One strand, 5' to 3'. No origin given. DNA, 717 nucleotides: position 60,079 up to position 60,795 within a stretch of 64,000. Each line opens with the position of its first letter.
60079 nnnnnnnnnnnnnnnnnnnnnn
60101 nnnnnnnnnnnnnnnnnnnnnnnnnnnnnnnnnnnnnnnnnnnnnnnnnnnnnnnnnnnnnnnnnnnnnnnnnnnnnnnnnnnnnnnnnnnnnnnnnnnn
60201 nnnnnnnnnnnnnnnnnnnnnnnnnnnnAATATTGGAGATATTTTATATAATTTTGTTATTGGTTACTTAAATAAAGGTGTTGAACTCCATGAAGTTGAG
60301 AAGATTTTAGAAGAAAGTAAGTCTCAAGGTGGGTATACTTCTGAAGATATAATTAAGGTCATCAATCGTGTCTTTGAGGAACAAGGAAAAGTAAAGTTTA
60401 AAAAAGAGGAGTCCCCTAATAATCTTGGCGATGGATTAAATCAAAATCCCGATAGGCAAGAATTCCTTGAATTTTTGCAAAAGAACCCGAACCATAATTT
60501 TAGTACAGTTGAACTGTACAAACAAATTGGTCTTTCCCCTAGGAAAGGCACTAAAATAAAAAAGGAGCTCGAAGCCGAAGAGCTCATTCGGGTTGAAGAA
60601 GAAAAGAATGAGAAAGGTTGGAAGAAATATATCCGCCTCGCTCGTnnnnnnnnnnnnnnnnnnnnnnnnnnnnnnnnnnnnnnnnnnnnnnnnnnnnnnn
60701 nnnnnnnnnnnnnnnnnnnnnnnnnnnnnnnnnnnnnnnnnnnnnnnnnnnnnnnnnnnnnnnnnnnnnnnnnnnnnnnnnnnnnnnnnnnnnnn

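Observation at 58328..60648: Coiled-coil protein translationally coupled to a HerA/DUF87-type ATPase with C-terminal winged helix, directly upstream of the GC island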

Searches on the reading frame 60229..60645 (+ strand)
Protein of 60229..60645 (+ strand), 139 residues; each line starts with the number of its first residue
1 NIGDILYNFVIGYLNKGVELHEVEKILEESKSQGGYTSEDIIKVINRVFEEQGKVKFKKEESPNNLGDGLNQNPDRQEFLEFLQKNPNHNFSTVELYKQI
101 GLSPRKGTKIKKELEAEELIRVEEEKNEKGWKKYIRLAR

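Call 68: search_protein_families(library=pfam, proteins=[window:60229-60645:+], max_evalue=10)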
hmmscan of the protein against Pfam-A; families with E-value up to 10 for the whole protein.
seq(139 aa): 2 families
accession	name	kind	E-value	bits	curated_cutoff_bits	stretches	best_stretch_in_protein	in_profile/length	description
PF01047.28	MarR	-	0.083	13.2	24.6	1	81-127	10-54/59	MarR family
PF08542.16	Rep_fac_C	-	0.12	13.3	23.6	1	19-52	17-50/88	Replication factor C C-terminal domain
